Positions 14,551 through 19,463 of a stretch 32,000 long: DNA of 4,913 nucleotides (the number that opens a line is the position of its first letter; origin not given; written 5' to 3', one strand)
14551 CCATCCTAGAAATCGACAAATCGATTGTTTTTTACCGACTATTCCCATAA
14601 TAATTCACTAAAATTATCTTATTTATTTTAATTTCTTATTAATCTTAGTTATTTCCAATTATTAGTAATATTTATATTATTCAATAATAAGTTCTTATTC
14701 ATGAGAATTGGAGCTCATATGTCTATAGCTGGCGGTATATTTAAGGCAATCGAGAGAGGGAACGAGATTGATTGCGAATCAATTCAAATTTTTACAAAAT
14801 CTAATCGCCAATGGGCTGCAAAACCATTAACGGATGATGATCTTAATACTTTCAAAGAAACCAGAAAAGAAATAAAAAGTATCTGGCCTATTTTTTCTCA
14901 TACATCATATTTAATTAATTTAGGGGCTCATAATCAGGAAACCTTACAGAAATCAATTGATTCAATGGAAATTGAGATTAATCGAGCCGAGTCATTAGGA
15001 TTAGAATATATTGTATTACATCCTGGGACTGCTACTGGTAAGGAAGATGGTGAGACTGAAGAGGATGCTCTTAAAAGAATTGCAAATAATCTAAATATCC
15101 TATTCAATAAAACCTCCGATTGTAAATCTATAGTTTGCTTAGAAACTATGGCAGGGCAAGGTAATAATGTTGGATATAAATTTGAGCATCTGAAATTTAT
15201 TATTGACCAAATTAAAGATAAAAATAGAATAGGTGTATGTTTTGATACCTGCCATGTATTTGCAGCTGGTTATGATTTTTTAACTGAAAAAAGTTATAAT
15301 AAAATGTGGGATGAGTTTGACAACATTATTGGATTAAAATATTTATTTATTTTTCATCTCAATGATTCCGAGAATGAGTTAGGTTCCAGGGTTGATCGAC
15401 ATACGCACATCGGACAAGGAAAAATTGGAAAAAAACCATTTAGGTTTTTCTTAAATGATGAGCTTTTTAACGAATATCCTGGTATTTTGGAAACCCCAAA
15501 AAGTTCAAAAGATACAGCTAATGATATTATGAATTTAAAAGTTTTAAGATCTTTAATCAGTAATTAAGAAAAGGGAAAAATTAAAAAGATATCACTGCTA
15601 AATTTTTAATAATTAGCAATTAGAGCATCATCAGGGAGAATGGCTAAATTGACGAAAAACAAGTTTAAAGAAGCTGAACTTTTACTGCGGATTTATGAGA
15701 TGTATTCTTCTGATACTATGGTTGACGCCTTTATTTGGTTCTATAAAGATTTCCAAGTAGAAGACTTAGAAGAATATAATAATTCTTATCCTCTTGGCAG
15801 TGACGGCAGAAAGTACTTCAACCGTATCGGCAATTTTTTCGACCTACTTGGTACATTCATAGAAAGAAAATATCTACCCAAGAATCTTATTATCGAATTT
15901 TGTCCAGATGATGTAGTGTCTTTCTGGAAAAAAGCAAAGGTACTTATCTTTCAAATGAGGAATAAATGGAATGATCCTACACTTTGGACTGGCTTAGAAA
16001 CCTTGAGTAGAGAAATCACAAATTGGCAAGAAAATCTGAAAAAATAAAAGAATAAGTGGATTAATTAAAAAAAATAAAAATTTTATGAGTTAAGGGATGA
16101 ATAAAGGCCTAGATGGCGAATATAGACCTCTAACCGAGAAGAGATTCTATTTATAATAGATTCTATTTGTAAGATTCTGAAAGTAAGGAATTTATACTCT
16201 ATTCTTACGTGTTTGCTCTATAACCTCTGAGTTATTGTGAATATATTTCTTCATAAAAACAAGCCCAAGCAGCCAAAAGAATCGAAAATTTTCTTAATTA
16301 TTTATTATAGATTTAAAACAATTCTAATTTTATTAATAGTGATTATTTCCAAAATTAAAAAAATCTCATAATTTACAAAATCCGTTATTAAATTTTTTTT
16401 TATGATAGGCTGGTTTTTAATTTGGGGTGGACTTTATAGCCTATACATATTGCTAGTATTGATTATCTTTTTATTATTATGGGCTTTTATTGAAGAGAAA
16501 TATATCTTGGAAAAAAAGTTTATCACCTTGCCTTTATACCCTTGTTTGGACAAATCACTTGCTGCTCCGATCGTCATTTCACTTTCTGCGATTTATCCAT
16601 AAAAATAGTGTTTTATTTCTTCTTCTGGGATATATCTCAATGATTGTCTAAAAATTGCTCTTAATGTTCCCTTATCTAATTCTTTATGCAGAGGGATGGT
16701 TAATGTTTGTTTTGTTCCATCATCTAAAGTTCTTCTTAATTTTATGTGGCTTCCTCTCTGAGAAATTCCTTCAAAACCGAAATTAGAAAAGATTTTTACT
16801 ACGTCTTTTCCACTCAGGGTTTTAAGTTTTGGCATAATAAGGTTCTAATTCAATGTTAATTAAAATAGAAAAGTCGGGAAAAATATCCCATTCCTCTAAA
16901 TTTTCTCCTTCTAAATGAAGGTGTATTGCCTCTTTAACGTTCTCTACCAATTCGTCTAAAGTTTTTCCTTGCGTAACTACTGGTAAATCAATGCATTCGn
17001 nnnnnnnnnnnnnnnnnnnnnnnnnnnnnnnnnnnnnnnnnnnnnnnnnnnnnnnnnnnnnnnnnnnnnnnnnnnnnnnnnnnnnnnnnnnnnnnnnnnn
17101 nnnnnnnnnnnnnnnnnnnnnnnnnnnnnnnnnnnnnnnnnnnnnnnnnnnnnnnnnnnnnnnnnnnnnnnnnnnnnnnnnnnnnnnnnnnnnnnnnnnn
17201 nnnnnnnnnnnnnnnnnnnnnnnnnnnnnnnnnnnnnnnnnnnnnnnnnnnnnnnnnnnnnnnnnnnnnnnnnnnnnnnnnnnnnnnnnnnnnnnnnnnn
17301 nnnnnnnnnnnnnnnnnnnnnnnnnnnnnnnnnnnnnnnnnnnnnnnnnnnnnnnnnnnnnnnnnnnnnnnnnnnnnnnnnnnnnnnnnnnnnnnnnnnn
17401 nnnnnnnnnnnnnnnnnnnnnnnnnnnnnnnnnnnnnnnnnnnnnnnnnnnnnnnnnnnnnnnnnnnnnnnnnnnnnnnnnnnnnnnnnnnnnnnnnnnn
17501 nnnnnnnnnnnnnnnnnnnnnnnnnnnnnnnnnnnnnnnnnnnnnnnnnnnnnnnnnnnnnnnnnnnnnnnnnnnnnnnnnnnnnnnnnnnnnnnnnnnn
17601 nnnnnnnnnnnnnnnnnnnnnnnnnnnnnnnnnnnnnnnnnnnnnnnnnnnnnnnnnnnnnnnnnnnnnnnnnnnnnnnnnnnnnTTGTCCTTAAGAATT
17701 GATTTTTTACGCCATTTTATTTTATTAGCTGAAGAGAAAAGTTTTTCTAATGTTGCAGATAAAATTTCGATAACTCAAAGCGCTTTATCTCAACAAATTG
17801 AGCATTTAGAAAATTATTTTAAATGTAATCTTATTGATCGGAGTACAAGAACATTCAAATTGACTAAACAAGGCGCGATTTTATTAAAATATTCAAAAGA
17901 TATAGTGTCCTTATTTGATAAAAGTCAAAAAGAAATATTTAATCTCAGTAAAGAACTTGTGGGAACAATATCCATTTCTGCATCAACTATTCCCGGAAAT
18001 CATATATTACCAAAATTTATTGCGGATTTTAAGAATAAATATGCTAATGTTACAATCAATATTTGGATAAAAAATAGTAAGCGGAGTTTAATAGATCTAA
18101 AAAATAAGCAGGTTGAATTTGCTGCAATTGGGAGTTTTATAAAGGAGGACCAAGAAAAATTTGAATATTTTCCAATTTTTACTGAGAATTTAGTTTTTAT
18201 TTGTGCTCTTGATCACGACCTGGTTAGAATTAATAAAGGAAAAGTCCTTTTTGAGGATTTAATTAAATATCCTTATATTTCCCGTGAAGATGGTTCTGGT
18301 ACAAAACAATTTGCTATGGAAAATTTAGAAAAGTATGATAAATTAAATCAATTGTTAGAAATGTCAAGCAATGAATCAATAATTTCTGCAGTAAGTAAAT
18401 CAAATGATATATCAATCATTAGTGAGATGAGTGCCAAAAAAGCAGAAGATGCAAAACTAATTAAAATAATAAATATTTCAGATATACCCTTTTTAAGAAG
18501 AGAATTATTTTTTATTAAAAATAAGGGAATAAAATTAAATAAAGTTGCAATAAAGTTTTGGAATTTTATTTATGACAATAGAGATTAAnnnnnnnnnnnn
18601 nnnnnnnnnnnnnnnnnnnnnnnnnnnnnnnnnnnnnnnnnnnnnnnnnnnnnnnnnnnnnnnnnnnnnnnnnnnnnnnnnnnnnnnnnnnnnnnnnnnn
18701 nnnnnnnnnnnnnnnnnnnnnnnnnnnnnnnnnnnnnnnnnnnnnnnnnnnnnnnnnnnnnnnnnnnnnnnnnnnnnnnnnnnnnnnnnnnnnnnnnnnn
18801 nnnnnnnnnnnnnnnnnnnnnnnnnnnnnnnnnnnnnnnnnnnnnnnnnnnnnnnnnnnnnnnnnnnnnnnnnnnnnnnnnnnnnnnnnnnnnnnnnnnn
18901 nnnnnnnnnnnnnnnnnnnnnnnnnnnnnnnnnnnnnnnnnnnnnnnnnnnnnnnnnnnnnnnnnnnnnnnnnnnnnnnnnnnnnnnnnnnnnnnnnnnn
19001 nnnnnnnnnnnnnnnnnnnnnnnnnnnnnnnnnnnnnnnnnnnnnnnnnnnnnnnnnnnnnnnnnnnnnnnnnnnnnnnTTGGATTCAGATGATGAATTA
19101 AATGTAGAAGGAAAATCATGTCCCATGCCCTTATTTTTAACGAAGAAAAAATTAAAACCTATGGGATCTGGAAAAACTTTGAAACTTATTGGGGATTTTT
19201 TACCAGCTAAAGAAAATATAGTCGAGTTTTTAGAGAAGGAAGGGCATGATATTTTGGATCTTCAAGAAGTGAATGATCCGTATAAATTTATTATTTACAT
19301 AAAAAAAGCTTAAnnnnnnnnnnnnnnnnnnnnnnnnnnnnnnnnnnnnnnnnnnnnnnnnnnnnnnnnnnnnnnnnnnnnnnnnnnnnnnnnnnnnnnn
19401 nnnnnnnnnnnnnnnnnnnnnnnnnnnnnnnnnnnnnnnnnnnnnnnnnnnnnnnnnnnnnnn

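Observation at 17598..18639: Paired LysR-type operators flank lysR: a bacterial-style regulon controlling an archaeal selenium operon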

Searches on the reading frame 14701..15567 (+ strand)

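Call 6: search_protein_families(library=pfam, proteins=[window:14701-15567:+])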
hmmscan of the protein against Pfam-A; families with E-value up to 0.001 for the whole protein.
window:14701-15567:+ (288 aa): 1 family
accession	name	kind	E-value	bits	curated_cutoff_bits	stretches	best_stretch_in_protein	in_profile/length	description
PF01261.30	AP_endonuc_2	-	3e-55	188.1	31.1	1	21-272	5-239/249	Xylose isomerase-like TIM barrel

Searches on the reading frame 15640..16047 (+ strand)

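Call 6: search_protein_families(library=pfam, proteins=[window:15640-16047:+])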
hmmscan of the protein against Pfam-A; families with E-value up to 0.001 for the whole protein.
window:15640-16047:+ (135 aa): 1 family
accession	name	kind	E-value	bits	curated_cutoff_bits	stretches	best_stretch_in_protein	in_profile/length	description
PF15956.11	DUF4760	-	1.6e-12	48.2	25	1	12-124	6-139/141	Domain of unknown function (DUF4760)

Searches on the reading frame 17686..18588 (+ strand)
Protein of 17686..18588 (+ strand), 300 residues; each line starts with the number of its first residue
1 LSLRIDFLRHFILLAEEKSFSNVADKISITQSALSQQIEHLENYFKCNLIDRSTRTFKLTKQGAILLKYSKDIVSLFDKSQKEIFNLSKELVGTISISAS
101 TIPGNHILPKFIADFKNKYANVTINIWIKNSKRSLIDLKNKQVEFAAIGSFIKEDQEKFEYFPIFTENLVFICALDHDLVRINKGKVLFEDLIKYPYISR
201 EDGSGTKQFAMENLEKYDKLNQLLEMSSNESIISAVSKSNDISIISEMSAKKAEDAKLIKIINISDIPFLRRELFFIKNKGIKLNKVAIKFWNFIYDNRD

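Call 6: search_protein_families(library=pfam, proteins=[window:17686-18588:+])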
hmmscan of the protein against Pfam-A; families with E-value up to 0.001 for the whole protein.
window:17686-18588:+ (300 aa): 2 families
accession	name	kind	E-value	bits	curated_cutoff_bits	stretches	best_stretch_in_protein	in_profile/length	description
PF03466.25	LysR_substrate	-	2.4e-25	89.6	28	1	90-295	3-204/209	LysR substrate binding domain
PF00126.33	HTH_1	-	2.7e-16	59.7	26.6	1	7-63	3-59/60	Bacterial regulatory helix-turn-helix protein, lysR family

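Call 20: search_protein_families(library=ncbifam, proteins=[window:17686-18588:+])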
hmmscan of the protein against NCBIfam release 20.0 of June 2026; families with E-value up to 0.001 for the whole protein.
window:17686-18588:+ (300 aa): 55 families (the best 25 are shown)
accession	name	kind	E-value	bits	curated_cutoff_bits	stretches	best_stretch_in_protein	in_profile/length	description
NF040786.1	LysR_Sec_metab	equivalog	7.1e-66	222.2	250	1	8-297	6-296/298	selenium metabolism-associated LysR family transcriptional regulator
NF045990.1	TransRegCbbRRhodb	equivalog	3.4e-34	118.3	450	1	6-299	9-300/304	LysR family regulator CbbR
TIGR03339.1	phn_lysR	subfamily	5.7e-32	111.1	341.1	1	8-264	2-252/279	aminoethylphosphonate catabolism associated LysR family transcriptional regulator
NF047520.1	trans_act_CidR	equivalog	6.1e-31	107.7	415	1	5-295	3-288/292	cidABC operon transcriptional activator CidR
NF040889.1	trans_reg_YeiE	equivalog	6.5e-31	107.6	480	1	5-292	5-283/288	DNA-binding transcriptional regulator YeiE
NF008095.0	PRK10837.1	subfamily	3.2e-29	102.1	281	1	9-295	9-286/290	LysR family transcriptional regulator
NF053705.1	TransRegGltCGpos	equivalog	6.3e-29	101.1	350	1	8-296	6-290/300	glutamate biosynthesis transcriptional regulator GltC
NF041036.1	decaheme_TF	subfamily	2.5e-27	96.1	210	1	5-247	3-245/301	multiheme cytochrome-associated LysR family transcriptional regulator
NF008722.0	PRK11716.1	equivalog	5.5e-26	91.2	246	1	7-259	5-255/293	HTH-type transcriptional activator IlvY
NF008416.0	PRK11242.1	equivalog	8.6e-26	90.9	277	1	8-292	6-284/300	transcriptional regulator CynR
NF052633.1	LysR_TF_PsrA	exception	1.7e-25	89.6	540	1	8-295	10-292/297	L-proline-binding transcription factor PsrA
NF045775.1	acetoin_reg_AlsR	exception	1.4e-24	87.1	430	1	6-246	4-243/290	acetoin biosynthesis transcriptional regulator AlsR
NF058504.1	TransRegCcpCBac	equivalog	4.1e-21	75.7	400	1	10-153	8-151/287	transcriptional regulator CcpC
NF007385.0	PRK09906.1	equivalog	7.2e-21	74.6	356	1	6-199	4-192/296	DNA-binding transcriptional regulator HcaR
NF040888.1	trans_reg_YafC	equivalog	8.2e-21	74.1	470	1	4-147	4-144/293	DNA-binding transcriptional regulator YafC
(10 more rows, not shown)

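Call 32: find_related_loci(query=window:17686-18585:+, collection=genome_contigs, flank=3000)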
Query window:17686-18585:+ (300 aa) in genome_contigs; peptide patterns used: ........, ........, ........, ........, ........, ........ (x = any residue, [..] = any of these).
102 stretches matched a pattern; 5 encode a relative of the query (tblastn E <= 1e-3); 5 distinct loci.
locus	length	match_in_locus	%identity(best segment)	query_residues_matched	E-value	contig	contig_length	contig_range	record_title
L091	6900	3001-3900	95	1-300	0e+0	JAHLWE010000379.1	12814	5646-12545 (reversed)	MAG: Promethearchaeota archaeon isolate 2R3_4 k141_76485, whole genome shotgun sequence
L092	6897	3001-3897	90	1-299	5e-174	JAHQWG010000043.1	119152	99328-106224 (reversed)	MAG: Promethearchaeia archaeon isolate ABR01 NODE_51_length_119152_cov_16, whole genome shotgun sequence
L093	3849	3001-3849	93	1-283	1e-176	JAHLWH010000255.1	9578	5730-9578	MAG: Promethearchaeota archaeon isolate 6H3_1 k141_92816, whole genome shotgun sequence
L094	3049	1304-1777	26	2-160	2e-15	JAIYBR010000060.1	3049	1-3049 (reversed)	MAG: Flavobacteriales bacterium isolate E1_MAG_00053 pond_E1_MAG_00053_000000000048, whole genome shotgun sequence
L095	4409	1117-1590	28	2-160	1e-14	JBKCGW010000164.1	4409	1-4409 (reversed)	MAG: Flavobacteriales bacterium isolate samp_472_concoct_468 samp_472_296434, whole genome shotgun sequence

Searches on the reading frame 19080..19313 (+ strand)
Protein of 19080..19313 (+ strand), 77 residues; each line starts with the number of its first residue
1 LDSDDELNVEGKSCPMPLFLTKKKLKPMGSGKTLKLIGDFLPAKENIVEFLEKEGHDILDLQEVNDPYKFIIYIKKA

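Call 6: search_protein_families(library=pfam, proteins=[window:19080-19313:+])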
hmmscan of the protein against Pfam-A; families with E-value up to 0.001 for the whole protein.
window:19080-19313:+ (77 aa): 1 family
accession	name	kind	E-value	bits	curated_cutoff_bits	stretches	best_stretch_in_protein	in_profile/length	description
PF01206.22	TusA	-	9e-18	64.3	28.6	1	6-72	2-68/70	Sulfurtransferase TusA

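Call 20: search_protein_families(library=ncbifam, proteins=[window:19080-19313:+])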
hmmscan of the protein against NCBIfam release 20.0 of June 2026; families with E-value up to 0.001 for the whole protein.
window:19080-19313:+ (77 aa): 4 families
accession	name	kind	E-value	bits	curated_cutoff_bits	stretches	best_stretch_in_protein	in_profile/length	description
NF001423.0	PRK00299.1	equivalog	4.9e-10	39.1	78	1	3-73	8-78/82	sulfurtransferase TusA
TIGR03527.1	selenium_YedF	equivalog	3.6e-08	33.5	110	1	7-63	1-57/194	sulfurtransferase-like selenium metabolism protein YedF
NF008242.0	PRK11018.1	equivalog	3e-07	30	79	1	4-72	8-76/78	sulfurtransferase-like selenium metabolism protein YedF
NF041048.1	TusA_like_YeeD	exception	7e-06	25.7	147.5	1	7-67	4-64/72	thiosulfate utilization sulfurtransferase TsuB/YeeD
